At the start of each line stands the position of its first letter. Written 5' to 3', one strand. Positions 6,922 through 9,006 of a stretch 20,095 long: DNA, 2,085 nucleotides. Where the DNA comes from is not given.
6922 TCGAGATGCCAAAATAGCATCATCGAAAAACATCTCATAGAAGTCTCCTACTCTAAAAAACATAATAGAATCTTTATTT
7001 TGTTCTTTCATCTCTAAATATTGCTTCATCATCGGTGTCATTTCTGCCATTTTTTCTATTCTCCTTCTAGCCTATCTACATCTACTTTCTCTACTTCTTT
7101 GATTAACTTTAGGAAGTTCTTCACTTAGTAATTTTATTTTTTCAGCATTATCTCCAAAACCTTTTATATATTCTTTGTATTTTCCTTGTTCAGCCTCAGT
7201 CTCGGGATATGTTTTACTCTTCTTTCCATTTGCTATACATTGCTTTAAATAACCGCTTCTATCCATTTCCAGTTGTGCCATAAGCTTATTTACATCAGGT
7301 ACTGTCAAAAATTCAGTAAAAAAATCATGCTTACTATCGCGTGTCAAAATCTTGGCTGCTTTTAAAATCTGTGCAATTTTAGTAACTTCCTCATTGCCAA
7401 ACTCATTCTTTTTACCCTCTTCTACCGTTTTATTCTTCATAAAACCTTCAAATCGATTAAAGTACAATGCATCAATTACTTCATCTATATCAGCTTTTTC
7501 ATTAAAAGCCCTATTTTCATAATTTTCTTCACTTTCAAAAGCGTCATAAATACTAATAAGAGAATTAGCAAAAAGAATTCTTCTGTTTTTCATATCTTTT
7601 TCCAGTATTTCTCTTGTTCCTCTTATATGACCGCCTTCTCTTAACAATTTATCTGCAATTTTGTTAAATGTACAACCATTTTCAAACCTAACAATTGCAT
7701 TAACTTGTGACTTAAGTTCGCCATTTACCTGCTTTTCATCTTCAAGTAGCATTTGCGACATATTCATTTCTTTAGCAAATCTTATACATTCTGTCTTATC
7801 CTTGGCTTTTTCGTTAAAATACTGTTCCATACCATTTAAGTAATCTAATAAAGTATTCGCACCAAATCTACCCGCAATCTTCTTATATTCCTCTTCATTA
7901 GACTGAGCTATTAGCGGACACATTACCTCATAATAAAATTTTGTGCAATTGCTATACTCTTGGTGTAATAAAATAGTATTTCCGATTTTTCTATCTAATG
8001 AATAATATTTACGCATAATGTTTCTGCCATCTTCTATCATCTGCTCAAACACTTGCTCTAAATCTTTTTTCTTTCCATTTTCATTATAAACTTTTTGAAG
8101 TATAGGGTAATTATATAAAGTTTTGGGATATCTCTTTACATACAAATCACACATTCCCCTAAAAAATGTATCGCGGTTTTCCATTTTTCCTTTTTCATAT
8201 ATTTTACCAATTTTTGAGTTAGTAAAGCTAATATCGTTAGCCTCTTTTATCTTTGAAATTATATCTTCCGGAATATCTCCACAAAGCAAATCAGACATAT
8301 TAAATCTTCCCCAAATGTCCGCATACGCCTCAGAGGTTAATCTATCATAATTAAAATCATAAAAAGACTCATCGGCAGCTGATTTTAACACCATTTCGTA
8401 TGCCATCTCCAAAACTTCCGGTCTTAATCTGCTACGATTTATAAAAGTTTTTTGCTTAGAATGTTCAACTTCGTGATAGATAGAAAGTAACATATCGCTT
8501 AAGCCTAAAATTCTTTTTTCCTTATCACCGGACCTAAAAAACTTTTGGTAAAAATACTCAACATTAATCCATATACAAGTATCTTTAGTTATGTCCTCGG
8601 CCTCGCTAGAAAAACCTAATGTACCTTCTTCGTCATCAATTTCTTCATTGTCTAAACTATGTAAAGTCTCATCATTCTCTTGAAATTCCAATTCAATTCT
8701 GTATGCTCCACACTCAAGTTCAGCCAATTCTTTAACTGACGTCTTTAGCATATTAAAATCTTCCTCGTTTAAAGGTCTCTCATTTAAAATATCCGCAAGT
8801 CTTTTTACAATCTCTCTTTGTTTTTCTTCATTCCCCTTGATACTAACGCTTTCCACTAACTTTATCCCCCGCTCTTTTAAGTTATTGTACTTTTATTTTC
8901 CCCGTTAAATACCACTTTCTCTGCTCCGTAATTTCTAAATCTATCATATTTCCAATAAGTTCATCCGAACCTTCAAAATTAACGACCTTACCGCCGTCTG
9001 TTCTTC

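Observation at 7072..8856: Uncharacterised 594-aa HExxH protein inserted tightly between miaB and mutS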

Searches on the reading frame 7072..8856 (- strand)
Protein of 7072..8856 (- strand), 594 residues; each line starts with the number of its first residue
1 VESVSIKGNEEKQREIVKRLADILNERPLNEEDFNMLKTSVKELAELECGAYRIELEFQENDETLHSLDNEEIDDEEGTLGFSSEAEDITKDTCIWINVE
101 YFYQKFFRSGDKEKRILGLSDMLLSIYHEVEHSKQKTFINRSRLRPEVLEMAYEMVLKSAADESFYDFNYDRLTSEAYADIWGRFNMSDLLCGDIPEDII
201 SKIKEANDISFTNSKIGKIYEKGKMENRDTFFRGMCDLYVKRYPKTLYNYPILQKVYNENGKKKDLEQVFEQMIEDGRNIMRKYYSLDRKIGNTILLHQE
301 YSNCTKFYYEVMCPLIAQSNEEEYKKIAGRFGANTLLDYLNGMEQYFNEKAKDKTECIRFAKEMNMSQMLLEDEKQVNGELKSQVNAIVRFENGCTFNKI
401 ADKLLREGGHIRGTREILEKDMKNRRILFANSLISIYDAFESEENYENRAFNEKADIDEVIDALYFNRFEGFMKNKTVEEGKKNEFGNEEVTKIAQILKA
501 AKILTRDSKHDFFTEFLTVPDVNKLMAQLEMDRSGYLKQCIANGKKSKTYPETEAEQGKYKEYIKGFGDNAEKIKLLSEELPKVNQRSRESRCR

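Call 5: search_protein_families(library=pfam, proteins=[window:7072-8856:-], max_evalue=10)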
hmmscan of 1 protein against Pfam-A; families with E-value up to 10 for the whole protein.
window:7072-8856:- (594 aa): 0 families

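Call 6: search_protein_families(library=ncbifam, proteins=[window:7072-8856:-], max_evalue=10)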
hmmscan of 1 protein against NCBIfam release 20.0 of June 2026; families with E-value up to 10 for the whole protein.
window:7072-8856:- (594 aa): 0 families

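Call 7: search_solved_structures(query=window:7072-8856:-, max_evalue=10)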
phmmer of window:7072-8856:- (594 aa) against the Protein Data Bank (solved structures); distinct sequences matched with E-value up to 10: 2.
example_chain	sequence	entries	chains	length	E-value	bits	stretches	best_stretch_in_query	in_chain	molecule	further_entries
1ukx_A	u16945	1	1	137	1.3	11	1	21-54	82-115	GCN2 eIF2alpha kinase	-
6wfm_A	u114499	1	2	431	1.6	10.7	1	396-470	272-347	UDP-N-acetylglucosamine 1-carboxyvinyltransferase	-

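Call 8: find_homologous_proteins(query=window:7072-8856:-, max_evalue=0.001)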
Query window:7072-8856:- (594 aa): 9 proteins with E <= 0.001 among 8000 candidates.
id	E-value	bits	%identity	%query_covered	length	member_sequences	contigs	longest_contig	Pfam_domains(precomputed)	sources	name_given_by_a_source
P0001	0.0e+0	1321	100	100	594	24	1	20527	-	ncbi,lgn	-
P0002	0.0e+0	1082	82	100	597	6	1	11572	-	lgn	-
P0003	5.6e-290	981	74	100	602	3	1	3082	-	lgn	-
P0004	1.3e-271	921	70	100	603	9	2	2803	-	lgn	-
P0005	2.2e-269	913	70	100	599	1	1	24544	-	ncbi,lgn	-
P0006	6.4e-265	898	70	100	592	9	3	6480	-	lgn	-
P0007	2.6e-102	362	37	98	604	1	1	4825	-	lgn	-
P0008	2.1e-96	342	34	99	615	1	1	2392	-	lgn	-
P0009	5.7e-68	248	42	58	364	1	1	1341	-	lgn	-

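Call 9: search_protein_families(library=phrogs, proteins=[window:7072-8856:-], max_evalue=10)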
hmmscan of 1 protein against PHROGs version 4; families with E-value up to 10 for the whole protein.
window:7072-8856:- (594 aa): 2 families
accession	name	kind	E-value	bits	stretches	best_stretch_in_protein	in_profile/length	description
phrog_3965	-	unknown function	0.25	12.6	1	538-590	49-103/143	-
phrog_37230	-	unknown function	1.7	10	1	14-64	9-58/92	-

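Call 10: search_protein_families(library=padloc, proteins=[window:7072-8856:-], max_evalue=10)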
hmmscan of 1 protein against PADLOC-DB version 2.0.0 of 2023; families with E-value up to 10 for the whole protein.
window:7072-8856:- (594 aa): 0 families

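Call 14: find_encoding_contigs(protein=P0005, flank=10000, max_places=4)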
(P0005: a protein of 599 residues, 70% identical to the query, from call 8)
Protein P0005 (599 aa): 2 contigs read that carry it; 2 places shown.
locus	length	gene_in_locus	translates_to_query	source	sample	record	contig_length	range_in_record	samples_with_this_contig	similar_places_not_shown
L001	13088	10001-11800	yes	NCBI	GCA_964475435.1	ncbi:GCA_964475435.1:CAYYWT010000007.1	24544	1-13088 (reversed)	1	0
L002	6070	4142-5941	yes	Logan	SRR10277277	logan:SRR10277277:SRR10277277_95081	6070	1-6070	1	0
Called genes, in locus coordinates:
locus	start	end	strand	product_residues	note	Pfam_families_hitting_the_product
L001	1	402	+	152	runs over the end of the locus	PF01467:CTP_transf_like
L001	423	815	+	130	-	PF08780:NTase_sub_bind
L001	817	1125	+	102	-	PF01909:NTP_transf_2, PF18765:Polbeta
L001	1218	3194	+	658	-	PF22745:Nlig-Ia, PF01653:DNA_ligase_aden, PF03120:OB_DNA_ligase, PF03119:DNA_ligase_ZBD, PF14520:HHH_5, PF12826:HHH_2, PF00533:BRCT, PF12738:PTCB-BRCT (weak), +1 more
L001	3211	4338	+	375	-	PF06925:MGDG_synth, PF13692:Glyco_trans_1_4 (weak), PF00534:Glycos_transf_1 (faint)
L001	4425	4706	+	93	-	PF02686:GatC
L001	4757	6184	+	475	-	PF01425:Amidase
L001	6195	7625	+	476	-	PF02934:GatB_N, PF02637:GatB_Yqey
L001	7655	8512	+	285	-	PF07804:HipA_C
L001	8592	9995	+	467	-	PF00919:UPF0004, PF04055:Radical_SAM, PF01938:TRAM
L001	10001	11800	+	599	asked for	-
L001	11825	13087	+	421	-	?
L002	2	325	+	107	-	?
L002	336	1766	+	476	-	PF02934:GatB_N, PF02637:GatB_Yqey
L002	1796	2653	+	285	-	PF07804:HipA_C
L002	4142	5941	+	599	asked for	-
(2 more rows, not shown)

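Call 15: find_encoding_contigs(protein=P0007, flank=10000, max_places=4)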
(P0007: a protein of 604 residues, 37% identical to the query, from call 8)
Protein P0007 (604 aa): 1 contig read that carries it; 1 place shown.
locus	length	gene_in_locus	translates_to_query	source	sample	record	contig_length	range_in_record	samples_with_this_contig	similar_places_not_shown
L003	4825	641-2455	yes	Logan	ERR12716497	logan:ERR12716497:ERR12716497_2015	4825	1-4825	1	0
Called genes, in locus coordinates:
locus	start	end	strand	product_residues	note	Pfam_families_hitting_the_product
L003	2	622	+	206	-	?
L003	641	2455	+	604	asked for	-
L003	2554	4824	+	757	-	?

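Call 16: find_encoding_contigs(protein=P0008, flank=10000, max_places=4)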
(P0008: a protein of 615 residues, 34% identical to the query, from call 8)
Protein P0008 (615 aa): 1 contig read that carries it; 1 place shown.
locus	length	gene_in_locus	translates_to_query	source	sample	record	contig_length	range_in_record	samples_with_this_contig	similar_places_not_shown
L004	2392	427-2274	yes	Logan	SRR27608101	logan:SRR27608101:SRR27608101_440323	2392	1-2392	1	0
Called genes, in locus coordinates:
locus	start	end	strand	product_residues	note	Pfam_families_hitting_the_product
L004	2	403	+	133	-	?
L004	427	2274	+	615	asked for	-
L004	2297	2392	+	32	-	?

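Call 17: find_encoding_contigs(protein=P0009, flank=10000, max_places=4)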
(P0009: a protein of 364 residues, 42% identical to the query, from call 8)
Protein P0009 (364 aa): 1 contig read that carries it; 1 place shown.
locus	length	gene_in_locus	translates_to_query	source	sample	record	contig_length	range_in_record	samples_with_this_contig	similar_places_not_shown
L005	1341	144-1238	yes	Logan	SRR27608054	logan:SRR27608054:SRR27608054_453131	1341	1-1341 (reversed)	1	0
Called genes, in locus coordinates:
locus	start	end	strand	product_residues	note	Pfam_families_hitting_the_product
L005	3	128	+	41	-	?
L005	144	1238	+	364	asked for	-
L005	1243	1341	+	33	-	?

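Call 18: find_encoding_contigs(protein=P0001, flank=10000, max_places=4)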
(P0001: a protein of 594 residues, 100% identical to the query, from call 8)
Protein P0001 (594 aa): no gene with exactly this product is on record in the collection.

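Call 22: find_related_loci(query=A1, collection=genome_contigs, flank=10000)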
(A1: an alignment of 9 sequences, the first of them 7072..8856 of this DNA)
Query A1 (594 aa) in genome_contigs; peptide patterns used: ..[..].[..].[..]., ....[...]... (x = any residue, [..] = any of these).
142 stretches matched a pattern; 4 encode a relative of the query (tblastn E <= 1e-3); 4 distinct loci.
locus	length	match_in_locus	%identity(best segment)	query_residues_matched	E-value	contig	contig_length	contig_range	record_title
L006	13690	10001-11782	98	1-594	0e+0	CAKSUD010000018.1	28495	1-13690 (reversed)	MAG: uncultured Clostridia bacterium isolate REFINED_METABAT215_TOP10_CONTIGS_1500_ASSEMBLY_K77_MERGED__Hadza_MoBio_hadz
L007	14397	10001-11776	70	1-594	0e+0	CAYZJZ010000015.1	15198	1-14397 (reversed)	MAG TPA_asm: uncultured Eubacteriales bacterium isolate SRP313737_co1_205 genome assembly, contig: NODE_5992_length_1519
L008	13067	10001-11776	70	1-594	0e+0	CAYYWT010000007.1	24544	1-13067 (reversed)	MAG TPA_asm: uncultured Eubacteriales bacterium isolate SRP225648_co1_918 genome assembly, contig: NODE_4563_length_2454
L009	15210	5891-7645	37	1-576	3e-117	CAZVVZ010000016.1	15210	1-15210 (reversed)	MAG TPA_asm: uncultured Eubacteriales bacterium isolate binchicken_co323_231 genome assembly, contig: NODE_4081_length_1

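Call 23: predict_structure(alignment_id=A1)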
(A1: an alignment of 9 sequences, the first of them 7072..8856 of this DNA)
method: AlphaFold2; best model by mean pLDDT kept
length: 594 residues; sequences in the alignment: 9
mean_pLDDT: 64.9   pTM: 0.39
mean pLDDT of the five models: 64.9, 58.6, 55.9, 53.6, 50.4
residues with pLDDT >= 90: 3; 70-90: 287; 50-70: 145; < 50: 159
segments of 3 or more residues with pLDDT < 50: 1-6, 67-72, 139-196, 198-235, 367-370, 397-400, 403-414, 474-484, 580-594
pLDDT, mean of each block of 10 residues (from residue 1): 46 82 80 85 84 74 49 53 66 79 80 82 77 58 44 44 32 36 39 45 37 22 33 49 57 71 85 86 70 70 80 82 79 78 81 68 53 66 74 58 47 58 84 84 83 81 69 47 59 85 79 82 77 67 66 80 62 61 35 28
secondary structure, 60 per line:
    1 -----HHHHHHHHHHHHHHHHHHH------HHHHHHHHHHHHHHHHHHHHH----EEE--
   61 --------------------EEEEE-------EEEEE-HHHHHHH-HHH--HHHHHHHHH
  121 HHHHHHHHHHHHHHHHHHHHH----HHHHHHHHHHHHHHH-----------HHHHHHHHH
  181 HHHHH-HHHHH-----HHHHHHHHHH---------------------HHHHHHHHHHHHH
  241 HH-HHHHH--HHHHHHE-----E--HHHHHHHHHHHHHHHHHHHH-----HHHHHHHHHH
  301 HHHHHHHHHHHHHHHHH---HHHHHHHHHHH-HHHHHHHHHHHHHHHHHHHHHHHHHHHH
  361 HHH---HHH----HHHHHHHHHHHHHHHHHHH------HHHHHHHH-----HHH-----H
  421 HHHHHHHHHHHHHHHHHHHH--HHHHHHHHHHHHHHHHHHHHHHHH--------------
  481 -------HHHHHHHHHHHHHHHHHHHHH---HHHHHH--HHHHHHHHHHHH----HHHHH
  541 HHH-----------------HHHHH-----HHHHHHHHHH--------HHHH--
elements in order: H6-24 H31-51 E56-58 E81-85 E93-97 H99-105 H112-141 H146-160 H172-185 H187-191 H197-206 H228-242 H244-248 H251-256 H266-285 H291-317 H321-331 H333-363 H374-392 H399-406 H420-440 H443-466 H488-508 H512-517 H520-531 H536-543 H561-565 H571-580 H589-592

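Call 26: search_protein_representatives(alignment_id=A1)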
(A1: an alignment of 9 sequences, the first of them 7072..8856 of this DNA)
Query: 9 sequences, 601 profile positions. Proteins with E-value up to 0.001 (for the whole library): 212; up to 1e-10: 66; up to 1e-30: 8. The best 150 are listed.
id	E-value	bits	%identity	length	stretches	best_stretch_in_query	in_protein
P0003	0.0e+00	1019.5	-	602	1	1-601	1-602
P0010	1.8e-226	770.0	-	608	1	1-594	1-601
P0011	2.8e-174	597.6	-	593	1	9-592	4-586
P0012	1.9e-125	436.3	-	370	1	243-595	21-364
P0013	2.2e-114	399.8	-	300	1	306-592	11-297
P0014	2.8e-54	201.3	-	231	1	1-225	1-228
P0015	1.6e-40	155.8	-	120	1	458-573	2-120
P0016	2.1e-31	125.8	-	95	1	371-440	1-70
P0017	2.5e-25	105.7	-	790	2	6-392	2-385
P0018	3.3e-25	105.3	-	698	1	16-541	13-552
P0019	8.7e-25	103.9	-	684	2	100-563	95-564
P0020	6.1e-23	97.8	-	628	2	100-340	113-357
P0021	3.7e-22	95.2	-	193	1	1-197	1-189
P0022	5.5e-22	94.6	-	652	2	8-462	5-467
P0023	2.1e-21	92.7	-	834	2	87-364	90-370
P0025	6.8e-21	91.0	-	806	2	8-369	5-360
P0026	5.4e-20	88.0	-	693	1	8-568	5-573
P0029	4.2e-18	81.8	-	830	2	16-368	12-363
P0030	5.5e-18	81.4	-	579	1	9-369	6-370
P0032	7.9e-18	80.9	-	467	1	9-368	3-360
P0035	2.7e-16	75.8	-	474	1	425-556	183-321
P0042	1.8e-14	69.8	-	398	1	425-552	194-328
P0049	1.8e-13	66.5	-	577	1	11-372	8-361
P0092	4.0e-09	52.1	-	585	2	422-539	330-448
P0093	4.1e-09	52.1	-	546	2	425-539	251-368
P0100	7.0e-09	51.3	-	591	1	11-370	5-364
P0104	2.3e-08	49.7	-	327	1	431-559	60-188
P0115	1.4e-07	47.0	-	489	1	430-572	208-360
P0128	4.8e-07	45.3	-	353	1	430-538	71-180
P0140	2.8e-06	42.8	-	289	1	432-574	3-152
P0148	7.5e-06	41.3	-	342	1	426-548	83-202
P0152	1.3e-05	40.6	-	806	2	427-542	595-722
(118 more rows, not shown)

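Call 28: fold_search(model_id=the predicted structure, library=pdb)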
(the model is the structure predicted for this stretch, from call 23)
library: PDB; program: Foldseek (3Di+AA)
matches with E <= 10: 70; with E <= 0.001: 0
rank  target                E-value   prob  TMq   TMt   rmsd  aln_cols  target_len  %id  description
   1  2pft                  7.8e-01  0.11  0.12  0.13  22.8       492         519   10  The Crystal Structure of Mouse Exo70 Reveals Unique Features of the Mammalian Exocyst (released 2007-05-22)
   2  9n79_ST               1.3e+00  0.06  0.13  0.13  40.7       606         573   12  SSU processome maturation and disassembly, State M (released 2025-11-05)
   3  9esf_C                1.9e+00  0.06  0.10  0.16  20.6       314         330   14  Holo IDO with a bound inhibitor (released 2025-03-05)
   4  4y21                  2.2e+00  0.06  0.14  0.15  26.2       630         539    9  Crystal Structure of Munc13-1 MUN domain (released 2015-06-10)
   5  4f7r_A                2.7e+00  0.09  0.09  0.19  17.3       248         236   12  Crystal structure of 14-3-3 protein from Giardia intestinalis (released 2013-05-22)
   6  4f7r_B                3.0e+00  0.10  0.09  0.19  17.9       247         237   11  Crystal structure of 14-3-3 protein from Giardia intestinalis (released 2013-05-22)
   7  6r7f_O                3.0e+00  0.05  0.12  0.10  23.4       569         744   11  Structural basis of Cullin-2 RING E3 ligase regulation by the COP9 signalosome (released 2019-08-28)
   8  1w99                  3.1e+00  0.14  0.11  0.12  14.0       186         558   14  Mosquito-larvicidal toxin Cry4Ba from Bacillus thuringiensis ssp. Israelensis (released 2005-04-11)
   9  6pyz_A                3.4e+00  0.03  0.09  0.12  20.9       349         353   13  Crystal Structure of human Tryptophan 2,3-dioxygenase in complex with PF-06840003 in Active Site (released 2020-01-01)
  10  9dze_a                3.6e+00  0.08  0.13  0.20  16.6       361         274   13  Computationally Designed Bifaceted Protein Nanomaterial pD5-14 (released 2024-10-30)
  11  6zwm_A                3.6e+00  0.04  0.14  0.06  22.7       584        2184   13  cryo-EM structure of human mTOR complex 2, overall refinement (released 2020-11-18)
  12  8vtq_D                3.6e+00  0.03  0.09  0.13  23.1       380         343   12  Crystal Structure of human Tryptophan 2,3-dioxygenase in complex with PPN3 inhibitor (released 2024-08-21)
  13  9n6v_LP               4.2e+00  0.03  0.10  0.14  23.0       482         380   10  SSU processome maturation and disassembly, State A (released 2025-11-05)
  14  2nrj                  4.2e+00  0.02  0.06  0.10  29.8       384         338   11  Crystal Structure of Hemolysin binding component from Bacillus cereus (released 2006-11-14)
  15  3gjx_A                4.4e+00  0.04  0.16  0.11  22.9       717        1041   11  Crystal Structure of the Nuclear Export Complex CRM1-Snurportin1-RanGTP (released 2009-05-26)
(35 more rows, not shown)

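Call 29: search_protein_families(library=pfam, alignment_id=A2, max_evalue=0.01)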
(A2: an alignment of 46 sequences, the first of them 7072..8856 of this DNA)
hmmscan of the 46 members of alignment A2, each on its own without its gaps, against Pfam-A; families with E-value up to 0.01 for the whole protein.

A. member 1, window:7072-8856:- (594 aa): 0 families

B. families by the number of members that match (of 46 scanned): 7 families
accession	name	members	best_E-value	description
PF20573.4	DUF6782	2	0.0068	Putative metallopeptidase family (DUF6782)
PF21055.3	ZSWIM4-8_C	1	0.0003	ZSWIM4-8, C-terminal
PF07348.17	Syd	1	0.00097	Syd protein (SUKH-2)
PF25513.1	P2_C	1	0.0025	Viral coat protein P2 C-terminal domain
PF04043.20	PMEI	1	0.0032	Plant invertase/pectin methylesterase inhibitor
PF13735.12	tRNA_NucTran2_2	1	0.0043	tRNA nucleotidyltransferase domain 2 putative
PF23420.1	DUF7108_C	1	0.0061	DUF7108, C-terminal domain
